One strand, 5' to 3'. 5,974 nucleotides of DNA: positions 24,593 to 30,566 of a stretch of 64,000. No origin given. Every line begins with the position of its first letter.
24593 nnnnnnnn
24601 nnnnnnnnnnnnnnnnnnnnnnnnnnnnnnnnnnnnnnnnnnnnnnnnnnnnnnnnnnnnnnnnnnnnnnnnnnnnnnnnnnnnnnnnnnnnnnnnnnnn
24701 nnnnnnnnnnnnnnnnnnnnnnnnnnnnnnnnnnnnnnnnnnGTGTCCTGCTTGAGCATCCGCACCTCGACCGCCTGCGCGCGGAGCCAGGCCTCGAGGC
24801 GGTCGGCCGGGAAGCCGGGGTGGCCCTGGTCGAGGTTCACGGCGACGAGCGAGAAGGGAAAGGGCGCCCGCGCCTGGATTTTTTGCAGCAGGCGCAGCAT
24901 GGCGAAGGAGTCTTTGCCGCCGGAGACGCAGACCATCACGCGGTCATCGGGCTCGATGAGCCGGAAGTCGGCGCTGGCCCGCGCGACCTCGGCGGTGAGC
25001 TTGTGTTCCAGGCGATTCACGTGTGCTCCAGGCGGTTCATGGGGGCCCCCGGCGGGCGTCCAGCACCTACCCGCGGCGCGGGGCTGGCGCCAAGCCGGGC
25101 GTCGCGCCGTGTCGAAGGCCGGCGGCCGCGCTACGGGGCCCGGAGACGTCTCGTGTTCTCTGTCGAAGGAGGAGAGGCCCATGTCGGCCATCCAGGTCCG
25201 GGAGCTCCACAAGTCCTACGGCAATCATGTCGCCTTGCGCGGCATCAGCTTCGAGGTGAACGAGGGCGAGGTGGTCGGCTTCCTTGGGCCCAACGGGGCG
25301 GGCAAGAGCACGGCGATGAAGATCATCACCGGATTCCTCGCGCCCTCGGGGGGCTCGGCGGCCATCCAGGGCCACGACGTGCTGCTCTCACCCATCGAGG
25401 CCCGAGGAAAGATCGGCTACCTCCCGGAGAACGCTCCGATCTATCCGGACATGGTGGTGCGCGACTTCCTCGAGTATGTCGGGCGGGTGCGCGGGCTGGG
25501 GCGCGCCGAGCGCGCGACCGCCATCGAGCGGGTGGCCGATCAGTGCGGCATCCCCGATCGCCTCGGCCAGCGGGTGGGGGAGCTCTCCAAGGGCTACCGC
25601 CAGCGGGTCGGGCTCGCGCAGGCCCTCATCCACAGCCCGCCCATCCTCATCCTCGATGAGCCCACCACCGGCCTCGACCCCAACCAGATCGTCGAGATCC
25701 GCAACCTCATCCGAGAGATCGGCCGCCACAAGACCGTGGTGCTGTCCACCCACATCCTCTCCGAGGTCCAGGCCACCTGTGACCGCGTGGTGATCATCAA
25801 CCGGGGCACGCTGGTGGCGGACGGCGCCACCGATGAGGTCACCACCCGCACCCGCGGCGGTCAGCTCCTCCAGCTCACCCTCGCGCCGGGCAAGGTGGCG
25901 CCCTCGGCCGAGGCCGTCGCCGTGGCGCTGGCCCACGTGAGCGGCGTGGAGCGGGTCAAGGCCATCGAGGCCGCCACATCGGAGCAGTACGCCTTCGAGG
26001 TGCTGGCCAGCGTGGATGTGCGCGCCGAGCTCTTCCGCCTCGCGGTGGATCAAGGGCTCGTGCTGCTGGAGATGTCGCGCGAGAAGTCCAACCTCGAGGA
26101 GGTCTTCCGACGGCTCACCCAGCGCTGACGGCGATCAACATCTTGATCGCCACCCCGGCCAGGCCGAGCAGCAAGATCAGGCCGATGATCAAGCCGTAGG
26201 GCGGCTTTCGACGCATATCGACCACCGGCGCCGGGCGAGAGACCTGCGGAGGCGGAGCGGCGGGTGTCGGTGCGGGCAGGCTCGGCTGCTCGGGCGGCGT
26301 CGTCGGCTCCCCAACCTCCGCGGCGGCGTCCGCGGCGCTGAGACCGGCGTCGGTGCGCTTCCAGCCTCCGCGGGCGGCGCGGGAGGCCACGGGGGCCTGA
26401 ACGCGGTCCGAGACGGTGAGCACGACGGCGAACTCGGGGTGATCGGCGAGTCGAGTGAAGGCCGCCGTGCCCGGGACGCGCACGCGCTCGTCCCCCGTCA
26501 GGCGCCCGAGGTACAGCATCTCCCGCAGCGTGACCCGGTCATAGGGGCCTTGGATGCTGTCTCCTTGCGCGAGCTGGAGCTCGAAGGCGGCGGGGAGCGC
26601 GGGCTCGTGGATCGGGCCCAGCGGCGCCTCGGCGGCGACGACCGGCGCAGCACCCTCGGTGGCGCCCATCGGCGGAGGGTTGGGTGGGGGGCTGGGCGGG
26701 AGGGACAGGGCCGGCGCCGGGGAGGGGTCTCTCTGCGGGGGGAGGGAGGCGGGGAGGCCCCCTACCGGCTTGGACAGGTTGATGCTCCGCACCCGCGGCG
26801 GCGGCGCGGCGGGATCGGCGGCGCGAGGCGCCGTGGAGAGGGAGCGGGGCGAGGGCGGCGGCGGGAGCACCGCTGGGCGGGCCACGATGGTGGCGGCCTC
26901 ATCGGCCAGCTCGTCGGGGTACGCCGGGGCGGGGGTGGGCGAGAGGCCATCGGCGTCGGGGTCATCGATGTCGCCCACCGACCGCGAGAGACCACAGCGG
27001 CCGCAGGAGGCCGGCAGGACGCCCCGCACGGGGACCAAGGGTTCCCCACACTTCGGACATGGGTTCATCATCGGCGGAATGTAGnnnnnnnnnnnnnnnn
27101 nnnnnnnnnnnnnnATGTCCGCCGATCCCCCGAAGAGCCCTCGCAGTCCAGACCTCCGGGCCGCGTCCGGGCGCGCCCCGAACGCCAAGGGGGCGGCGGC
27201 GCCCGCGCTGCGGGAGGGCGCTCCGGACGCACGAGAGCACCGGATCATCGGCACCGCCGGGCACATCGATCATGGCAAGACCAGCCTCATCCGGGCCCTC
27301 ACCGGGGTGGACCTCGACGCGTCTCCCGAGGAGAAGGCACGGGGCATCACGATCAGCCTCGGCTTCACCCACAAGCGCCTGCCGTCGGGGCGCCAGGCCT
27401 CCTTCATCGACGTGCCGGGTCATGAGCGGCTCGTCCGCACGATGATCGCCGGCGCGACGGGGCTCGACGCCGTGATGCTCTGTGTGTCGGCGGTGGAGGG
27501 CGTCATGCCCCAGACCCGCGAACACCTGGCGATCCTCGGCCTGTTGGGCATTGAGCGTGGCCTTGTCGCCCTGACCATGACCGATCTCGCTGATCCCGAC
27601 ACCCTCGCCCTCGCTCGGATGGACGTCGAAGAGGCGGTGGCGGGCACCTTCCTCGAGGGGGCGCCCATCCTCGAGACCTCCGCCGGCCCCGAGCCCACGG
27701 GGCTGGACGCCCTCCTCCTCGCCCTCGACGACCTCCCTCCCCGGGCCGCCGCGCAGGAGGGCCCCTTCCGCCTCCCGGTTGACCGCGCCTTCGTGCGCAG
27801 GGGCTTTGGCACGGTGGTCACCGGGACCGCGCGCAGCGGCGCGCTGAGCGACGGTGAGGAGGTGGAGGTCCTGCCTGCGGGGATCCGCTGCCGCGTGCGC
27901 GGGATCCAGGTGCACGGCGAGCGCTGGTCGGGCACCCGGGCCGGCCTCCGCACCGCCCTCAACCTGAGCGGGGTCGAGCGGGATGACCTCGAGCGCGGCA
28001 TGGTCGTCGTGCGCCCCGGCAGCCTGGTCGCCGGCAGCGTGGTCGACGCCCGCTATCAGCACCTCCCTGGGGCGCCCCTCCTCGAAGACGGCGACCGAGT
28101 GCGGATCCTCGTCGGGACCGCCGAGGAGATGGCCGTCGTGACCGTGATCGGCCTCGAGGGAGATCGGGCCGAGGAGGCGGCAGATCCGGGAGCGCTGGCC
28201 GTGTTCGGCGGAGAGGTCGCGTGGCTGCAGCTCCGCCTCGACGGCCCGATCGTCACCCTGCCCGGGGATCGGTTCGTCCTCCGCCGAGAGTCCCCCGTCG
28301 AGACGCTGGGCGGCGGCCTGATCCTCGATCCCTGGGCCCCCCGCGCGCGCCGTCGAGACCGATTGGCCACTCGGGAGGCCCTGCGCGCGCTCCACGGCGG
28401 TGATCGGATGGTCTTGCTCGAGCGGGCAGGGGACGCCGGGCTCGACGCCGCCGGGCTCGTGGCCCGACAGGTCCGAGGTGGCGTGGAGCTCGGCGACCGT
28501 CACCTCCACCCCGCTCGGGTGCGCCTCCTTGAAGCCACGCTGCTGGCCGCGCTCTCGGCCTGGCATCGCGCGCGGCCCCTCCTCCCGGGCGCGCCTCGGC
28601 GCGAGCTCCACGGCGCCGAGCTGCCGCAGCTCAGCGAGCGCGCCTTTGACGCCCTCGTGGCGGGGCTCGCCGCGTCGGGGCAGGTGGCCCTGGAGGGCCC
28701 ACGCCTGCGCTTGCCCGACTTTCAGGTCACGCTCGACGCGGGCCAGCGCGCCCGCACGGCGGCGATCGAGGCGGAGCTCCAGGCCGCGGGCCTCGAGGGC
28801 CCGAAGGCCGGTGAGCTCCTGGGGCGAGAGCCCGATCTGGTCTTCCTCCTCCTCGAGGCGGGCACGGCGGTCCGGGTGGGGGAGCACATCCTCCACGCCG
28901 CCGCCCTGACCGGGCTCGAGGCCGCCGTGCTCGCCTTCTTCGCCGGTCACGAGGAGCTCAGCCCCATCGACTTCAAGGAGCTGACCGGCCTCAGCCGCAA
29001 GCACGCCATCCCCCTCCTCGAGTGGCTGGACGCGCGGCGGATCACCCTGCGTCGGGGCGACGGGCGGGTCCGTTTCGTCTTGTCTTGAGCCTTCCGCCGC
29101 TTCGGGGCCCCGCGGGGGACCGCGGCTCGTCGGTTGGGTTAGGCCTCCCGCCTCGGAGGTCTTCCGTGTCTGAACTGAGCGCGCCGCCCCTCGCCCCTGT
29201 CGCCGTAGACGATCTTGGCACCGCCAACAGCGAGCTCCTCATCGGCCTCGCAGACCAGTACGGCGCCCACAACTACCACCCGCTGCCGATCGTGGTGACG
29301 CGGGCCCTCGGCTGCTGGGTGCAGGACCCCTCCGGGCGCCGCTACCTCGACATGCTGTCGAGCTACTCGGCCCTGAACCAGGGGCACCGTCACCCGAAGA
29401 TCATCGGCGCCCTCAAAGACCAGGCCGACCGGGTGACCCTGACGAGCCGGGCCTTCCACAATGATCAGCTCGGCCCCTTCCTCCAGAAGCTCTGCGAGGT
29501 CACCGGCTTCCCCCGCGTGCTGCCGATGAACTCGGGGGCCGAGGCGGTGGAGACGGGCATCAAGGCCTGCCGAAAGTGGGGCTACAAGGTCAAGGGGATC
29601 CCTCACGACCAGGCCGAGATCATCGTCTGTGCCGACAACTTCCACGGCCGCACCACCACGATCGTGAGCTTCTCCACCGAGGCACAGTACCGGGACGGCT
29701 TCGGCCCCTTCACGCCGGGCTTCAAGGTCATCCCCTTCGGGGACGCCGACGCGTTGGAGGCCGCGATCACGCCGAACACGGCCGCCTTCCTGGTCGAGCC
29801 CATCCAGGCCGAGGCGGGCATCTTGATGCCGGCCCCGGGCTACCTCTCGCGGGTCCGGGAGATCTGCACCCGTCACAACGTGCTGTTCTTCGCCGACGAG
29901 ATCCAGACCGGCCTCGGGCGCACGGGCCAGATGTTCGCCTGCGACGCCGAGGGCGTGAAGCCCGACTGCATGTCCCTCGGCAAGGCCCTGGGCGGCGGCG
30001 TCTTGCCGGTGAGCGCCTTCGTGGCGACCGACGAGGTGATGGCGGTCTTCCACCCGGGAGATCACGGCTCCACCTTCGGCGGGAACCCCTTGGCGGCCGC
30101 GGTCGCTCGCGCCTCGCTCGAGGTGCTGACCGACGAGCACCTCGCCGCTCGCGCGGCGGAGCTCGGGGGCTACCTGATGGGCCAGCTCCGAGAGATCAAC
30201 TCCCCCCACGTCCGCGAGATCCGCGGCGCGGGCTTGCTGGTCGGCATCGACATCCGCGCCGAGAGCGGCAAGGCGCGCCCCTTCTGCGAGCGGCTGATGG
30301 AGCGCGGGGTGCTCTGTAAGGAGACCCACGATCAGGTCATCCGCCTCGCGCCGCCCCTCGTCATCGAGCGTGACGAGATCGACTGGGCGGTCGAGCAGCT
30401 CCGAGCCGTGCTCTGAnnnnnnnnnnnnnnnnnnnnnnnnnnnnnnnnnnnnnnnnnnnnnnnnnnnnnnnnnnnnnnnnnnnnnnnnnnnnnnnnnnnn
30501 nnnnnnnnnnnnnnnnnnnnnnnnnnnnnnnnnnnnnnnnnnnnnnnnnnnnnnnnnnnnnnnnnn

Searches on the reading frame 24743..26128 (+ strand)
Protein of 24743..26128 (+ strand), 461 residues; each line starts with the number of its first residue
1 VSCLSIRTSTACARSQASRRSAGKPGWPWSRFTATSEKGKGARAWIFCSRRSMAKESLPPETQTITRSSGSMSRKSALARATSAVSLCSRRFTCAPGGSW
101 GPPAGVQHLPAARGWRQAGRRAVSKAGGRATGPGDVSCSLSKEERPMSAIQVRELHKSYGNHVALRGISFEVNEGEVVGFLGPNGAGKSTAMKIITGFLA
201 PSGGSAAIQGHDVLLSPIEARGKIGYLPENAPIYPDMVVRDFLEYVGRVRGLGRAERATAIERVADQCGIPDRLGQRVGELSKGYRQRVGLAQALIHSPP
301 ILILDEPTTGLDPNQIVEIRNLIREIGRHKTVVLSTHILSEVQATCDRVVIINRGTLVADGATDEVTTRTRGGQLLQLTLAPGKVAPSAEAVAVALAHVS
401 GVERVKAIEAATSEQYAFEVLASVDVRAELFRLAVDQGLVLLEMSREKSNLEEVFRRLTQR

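Call 90: search_protein_families(library=pfam, proteins=[window:24743-26128:+], max_evalue=0.001)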
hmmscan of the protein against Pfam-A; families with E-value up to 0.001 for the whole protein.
window:24743-26128:+ (461 aa): 2 families
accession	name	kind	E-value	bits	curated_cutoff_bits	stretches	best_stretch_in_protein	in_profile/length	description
PF00005.33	ABC_tran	-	3e-31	109.3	25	1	165-309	1-137/137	ABC transporter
PF13304.12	AAA_21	-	1.3e-11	45.6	27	1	272-339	229-300/304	AAA domain, putative AbiEii toxin, Type IV TA system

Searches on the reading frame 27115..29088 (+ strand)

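Call 90: search_protein_families(library=pfam, proteins=[window:27115-29088:+], max_evalue=0.001)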
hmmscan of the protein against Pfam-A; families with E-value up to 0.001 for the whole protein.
window:27115-29088:+ (657 aa): 6 families
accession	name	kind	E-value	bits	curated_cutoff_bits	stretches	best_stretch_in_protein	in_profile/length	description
PF00009.33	GTP_EFTU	-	1.1e-25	90.8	26.5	1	41-206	2-184/188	Elongation factor Tu GTP binding domain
PF09107.17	SelB-wing_3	-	1.5e-15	56.9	23.2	1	608-652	2-46/47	Elongation factor SelB, winged helix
PF09106.17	SelB-wing_2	-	8.7e-10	39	22.3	1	477-533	1-57/57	Elongation factor SelB, winged helix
PF03144.31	GTP_EFTU_D2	-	1e-07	32.7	30.3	1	232-298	1-72/73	Elongation factor Tu domain 2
PF25461.1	Beta-barrel_SelB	-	1.6e-07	32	27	1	324-410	15-80/80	Selenocysteine-specific elongation factor, beta-barrel domain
PF01926.29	MMR_HSR1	-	5.6e-05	23.7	21.9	1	45-140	2-99/113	50S ribosome-binding GTPase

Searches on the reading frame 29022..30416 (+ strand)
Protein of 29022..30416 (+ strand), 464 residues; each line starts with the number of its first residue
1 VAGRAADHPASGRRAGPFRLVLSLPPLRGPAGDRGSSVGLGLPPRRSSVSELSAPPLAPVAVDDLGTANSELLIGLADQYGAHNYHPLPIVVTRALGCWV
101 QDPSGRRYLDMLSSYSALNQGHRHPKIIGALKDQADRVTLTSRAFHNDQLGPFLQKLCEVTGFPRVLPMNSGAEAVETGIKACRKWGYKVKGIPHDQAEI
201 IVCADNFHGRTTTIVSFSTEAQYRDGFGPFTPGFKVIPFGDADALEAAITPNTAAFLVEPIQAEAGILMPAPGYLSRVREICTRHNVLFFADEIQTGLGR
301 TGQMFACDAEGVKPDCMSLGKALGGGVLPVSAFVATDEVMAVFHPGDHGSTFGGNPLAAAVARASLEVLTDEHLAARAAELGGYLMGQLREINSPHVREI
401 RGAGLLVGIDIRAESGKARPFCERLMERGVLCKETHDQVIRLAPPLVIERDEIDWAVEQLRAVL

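Call 90: search_protein_families(library=pfam, proteins=[window:29022-30416:+], max_evalue=0.001)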
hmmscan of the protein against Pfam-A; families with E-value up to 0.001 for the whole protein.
window:29022-30416:+ (464 aa): 2 families
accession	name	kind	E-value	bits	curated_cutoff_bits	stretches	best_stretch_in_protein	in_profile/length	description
PF00202.27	Aminotran_3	-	1.9e-129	432.4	30.5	1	80-464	1-403/403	Aminotransferase class-III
PF00155.27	Aminotran_1_2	-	0.00061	19.5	19.7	1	241-434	129-332/361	Aminotransferase class I and II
